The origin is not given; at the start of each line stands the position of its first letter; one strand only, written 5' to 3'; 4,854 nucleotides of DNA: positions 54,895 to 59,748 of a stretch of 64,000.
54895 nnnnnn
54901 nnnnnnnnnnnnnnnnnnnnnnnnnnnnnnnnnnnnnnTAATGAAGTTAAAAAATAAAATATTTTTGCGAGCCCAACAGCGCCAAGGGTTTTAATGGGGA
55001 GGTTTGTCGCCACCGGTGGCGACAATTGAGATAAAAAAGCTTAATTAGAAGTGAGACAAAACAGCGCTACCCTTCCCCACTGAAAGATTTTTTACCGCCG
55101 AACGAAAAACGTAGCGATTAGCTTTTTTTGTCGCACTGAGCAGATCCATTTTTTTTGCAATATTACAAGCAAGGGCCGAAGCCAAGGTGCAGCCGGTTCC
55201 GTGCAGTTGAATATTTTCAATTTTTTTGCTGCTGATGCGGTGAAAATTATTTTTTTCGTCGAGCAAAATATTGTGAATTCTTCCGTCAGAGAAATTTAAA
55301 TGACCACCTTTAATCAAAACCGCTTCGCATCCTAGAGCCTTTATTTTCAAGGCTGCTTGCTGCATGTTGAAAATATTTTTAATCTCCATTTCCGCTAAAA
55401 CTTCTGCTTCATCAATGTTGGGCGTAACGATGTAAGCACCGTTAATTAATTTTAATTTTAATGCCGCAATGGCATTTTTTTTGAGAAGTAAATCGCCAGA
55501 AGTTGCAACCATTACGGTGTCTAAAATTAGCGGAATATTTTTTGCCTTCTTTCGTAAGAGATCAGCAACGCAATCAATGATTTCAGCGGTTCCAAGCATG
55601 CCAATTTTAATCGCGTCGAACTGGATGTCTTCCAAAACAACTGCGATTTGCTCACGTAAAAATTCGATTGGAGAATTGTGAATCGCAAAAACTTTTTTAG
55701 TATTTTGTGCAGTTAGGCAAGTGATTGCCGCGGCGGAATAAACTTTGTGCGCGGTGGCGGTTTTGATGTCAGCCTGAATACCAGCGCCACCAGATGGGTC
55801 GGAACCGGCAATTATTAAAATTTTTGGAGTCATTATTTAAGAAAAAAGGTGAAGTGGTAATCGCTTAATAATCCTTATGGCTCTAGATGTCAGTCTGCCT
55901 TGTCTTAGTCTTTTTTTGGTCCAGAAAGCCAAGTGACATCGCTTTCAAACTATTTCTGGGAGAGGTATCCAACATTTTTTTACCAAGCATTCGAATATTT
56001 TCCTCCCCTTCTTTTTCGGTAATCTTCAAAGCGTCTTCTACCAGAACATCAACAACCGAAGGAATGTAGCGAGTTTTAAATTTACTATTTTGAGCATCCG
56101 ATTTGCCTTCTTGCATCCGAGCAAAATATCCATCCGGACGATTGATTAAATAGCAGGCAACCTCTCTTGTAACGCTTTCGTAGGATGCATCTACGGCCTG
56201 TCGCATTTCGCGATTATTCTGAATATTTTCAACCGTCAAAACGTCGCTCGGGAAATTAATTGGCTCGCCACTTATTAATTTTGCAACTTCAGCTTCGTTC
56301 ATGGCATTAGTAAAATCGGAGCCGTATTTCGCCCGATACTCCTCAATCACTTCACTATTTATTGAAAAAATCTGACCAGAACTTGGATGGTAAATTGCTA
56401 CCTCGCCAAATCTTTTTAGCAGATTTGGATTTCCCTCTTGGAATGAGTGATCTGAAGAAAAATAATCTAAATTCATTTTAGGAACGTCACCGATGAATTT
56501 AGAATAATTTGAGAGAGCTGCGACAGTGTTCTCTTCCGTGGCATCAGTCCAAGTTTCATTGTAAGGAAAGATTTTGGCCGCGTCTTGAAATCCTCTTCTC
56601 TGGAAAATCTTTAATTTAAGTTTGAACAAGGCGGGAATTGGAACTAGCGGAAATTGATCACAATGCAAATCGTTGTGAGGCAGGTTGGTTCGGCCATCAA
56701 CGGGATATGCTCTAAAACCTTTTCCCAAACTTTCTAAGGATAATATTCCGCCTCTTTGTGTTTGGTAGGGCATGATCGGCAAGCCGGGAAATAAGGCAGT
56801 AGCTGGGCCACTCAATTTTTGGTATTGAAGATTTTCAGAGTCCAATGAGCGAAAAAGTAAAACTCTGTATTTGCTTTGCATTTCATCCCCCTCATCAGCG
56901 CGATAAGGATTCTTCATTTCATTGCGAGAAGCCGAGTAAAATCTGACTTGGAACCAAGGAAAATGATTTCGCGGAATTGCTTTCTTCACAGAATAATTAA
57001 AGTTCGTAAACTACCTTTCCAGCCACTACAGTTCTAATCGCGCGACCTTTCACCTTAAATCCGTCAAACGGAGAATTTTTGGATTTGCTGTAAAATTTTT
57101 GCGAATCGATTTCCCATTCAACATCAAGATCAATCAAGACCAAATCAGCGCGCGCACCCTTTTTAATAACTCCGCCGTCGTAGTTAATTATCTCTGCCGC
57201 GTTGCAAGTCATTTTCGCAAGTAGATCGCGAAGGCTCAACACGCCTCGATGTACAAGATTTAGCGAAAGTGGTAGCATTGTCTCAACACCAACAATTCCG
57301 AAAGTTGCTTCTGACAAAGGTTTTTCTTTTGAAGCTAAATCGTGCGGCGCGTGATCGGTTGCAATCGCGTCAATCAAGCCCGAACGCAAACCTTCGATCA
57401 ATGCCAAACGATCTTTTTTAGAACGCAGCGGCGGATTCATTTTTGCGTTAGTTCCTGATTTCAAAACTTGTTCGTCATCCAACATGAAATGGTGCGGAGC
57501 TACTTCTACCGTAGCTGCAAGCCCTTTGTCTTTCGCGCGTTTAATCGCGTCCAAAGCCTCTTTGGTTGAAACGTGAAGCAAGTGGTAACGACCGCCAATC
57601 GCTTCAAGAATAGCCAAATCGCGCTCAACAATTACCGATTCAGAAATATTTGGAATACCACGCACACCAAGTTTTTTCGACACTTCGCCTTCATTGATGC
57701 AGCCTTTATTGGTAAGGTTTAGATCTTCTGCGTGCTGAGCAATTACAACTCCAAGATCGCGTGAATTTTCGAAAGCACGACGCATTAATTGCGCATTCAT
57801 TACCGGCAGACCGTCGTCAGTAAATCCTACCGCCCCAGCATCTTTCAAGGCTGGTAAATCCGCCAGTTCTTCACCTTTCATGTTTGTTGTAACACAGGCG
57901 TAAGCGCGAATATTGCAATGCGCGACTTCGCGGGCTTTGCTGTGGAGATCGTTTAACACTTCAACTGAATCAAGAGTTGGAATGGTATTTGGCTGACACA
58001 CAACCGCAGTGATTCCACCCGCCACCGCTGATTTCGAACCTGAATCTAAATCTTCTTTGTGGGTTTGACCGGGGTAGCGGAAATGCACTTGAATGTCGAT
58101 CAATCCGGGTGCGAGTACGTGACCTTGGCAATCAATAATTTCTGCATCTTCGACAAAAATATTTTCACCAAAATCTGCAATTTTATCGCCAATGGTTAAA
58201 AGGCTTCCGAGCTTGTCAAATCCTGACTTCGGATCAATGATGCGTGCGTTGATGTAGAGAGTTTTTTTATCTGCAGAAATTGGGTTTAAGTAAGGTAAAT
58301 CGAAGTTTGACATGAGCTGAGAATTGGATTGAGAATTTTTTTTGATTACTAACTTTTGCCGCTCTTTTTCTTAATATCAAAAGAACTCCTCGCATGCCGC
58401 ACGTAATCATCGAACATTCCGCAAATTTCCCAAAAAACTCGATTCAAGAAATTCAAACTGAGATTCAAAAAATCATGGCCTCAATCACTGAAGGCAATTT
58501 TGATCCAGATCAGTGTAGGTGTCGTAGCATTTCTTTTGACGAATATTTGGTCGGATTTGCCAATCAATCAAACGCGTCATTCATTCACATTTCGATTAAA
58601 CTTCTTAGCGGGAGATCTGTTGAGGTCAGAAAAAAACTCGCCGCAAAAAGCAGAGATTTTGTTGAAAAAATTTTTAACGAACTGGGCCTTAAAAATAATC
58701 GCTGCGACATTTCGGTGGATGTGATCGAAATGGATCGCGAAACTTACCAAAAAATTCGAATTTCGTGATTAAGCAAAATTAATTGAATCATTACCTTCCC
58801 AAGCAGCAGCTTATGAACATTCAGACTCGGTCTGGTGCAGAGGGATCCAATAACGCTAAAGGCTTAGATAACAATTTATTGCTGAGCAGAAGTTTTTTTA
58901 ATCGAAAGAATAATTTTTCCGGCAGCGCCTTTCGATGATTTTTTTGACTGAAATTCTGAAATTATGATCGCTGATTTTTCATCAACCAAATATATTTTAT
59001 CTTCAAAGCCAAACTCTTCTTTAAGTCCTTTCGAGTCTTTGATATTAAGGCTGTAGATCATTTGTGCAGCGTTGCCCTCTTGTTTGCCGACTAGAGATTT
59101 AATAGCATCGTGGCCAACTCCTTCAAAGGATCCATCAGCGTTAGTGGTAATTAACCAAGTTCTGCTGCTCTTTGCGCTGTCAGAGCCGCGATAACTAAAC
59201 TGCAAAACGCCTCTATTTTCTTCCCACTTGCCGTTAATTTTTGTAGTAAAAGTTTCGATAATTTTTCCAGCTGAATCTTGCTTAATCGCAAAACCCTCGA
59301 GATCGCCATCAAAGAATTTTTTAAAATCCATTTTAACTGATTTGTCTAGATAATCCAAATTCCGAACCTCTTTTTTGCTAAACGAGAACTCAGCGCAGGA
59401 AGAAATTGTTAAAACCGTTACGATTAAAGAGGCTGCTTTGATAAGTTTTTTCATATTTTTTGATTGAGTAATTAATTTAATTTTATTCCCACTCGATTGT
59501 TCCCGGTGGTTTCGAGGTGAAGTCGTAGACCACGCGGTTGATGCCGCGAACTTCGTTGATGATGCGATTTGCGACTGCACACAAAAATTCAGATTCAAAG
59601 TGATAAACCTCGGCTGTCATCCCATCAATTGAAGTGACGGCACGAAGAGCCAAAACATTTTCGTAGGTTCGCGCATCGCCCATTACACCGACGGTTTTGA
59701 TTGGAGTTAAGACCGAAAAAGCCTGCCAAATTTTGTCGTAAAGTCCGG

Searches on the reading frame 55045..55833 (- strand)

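Call 41: search_protein_families(library=pfam, proteins=[window:55045-55833:-], max_evalue=0.00001)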
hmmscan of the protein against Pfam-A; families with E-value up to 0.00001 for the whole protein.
window:55045-55833:- (262 aa): 2 families
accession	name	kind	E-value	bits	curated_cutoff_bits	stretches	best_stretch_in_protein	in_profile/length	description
PF08543.17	Phos_pyr_kin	-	1.2e-84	284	27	1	12-256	1-242/246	Phosphomethylpyrimidine kinase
PF00294.29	PfkB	-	3.5e-06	27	25.8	1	105-240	162-284/302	pfkB family carbohydrate kinase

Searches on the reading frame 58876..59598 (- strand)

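Call 41: search_protein_families(library=pfam, proteins=[window:58876-59598:-], max_evalue=0.00001)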
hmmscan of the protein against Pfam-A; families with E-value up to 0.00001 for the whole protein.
window:58876-59598:- (240 aa): 1 family
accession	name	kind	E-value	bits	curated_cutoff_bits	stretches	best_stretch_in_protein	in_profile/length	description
PF12915.13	DUF3833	-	5.4e-25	88.3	25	1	80-216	12-147/163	Protein of unknown function (DUF3833)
